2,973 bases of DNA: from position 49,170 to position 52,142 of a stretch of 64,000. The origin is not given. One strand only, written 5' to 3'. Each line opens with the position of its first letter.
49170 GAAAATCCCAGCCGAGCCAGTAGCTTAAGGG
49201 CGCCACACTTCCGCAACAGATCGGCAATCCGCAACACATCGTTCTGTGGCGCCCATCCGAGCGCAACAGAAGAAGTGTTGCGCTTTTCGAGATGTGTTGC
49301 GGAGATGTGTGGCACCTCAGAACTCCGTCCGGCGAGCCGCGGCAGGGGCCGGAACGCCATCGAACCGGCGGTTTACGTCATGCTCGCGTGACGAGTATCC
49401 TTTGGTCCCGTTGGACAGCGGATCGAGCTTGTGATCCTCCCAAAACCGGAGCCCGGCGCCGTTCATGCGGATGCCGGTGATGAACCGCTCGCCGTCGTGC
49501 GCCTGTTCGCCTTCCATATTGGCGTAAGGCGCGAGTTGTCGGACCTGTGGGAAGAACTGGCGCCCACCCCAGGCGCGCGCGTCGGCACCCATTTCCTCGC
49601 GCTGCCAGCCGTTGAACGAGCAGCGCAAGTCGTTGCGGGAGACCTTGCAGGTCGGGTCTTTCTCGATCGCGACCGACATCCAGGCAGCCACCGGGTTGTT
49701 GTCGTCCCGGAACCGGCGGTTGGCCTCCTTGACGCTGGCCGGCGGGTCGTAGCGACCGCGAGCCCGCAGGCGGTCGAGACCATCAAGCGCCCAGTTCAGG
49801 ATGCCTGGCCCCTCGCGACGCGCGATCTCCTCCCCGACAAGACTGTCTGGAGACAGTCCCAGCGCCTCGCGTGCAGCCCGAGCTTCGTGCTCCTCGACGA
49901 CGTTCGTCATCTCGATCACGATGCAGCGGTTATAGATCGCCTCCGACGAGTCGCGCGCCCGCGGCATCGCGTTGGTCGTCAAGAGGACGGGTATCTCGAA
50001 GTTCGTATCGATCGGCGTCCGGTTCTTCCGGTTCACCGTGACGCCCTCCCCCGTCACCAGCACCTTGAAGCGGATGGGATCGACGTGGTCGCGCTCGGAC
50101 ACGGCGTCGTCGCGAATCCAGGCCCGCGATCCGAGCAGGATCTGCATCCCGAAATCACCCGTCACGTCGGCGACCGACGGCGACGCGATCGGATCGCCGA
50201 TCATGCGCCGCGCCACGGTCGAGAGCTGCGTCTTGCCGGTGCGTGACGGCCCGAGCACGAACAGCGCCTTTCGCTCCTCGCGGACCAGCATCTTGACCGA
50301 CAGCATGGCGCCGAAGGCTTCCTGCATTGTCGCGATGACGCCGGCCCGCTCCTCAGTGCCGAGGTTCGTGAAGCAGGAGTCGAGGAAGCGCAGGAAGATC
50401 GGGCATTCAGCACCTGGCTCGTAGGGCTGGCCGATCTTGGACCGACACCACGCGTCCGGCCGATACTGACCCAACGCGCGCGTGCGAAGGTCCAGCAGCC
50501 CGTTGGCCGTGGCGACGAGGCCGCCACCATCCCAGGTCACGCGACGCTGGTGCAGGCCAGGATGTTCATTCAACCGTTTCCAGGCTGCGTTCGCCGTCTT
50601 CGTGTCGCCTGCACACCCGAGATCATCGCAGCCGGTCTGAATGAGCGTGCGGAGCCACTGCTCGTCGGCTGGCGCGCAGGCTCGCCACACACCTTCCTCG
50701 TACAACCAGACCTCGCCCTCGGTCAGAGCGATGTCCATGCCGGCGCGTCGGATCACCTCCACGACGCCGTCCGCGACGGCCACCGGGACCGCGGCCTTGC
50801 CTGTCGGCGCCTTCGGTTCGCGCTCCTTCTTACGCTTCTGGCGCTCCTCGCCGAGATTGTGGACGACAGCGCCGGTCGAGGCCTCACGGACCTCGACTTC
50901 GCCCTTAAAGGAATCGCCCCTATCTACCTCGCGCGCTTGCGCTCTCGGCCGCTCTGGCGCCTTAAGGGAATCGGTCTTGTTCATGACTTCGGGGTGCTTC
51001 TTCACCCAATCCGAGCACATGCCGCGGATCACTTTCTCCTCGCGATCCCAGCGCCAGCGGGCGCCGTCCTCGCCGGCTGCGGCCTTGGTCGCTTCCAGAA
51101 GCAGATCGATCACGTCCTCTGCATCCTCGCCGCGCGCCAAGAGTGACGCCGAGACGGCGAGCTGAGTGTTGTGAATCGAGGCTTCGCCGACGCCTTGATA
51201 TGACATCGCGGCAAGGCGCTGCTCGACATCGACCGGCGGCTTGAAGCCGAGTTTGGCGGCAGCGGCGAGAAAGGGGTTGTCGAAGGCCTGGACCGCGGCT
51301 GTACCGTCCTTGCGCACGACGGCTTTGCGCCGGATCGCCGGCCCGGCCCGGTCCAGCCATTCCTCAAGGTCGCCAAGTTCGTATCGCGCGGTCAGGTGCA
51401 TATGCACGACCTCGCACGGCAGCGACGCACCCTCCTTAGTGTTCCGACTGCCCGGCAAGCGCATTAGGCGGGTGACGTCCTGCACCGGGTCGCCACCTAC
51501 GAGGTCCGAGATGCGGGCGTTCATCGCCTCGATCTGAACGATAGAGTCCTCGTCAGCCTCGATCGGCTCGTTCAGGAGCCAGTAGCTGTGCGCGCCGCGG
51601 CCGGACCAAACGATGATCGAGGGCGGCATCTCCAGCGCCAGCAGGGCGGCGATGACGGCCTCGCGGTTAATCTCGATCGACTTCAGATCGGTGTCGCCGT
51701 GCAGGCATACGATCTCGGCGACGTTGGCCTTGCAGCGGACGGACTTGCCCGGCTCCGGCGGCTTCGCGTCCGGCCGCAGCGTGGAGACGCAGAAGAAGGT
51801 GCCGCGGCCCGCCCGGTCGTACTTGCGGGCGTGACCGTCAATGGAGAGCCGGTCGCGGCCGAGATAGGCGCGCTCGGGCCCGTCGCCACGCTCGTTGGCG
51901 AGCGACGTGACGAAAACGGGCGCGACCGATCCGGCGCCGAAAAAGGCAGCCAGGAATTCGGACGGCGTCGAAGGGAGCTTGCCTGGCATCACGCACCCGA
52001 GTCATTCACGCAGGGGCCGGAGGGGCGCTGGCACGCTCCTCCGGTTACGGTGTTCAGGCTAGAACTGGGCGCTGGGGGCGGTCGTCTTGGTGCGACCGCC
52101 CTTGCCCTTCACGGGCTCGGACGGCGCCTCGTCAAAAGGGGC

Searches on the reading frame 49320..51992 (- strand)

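Call 79: search_protein_families(library=pfam, proteins=[window:49320-51992:-], max_evalue=0.001)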
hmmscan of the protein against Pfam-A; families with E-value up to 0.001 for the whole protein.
window:49320-51992:- (891 aa): 3 families
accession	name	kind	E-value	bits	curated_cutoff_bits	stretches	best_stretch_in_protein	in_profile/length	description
PF08706.16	D5_N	-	1.9e-09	38.4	22.4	1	425-541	17-144/145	D5 N terminal like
PF19263.5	DUF5906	-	5.2e-08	34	27.6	1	581-687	3-112/114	Family of unknown function (DUF5906)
PF00519.23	PPV_E1_C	-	4.2e-05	23.3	26.5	1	573-697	118-239/289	Papillomavirus helicase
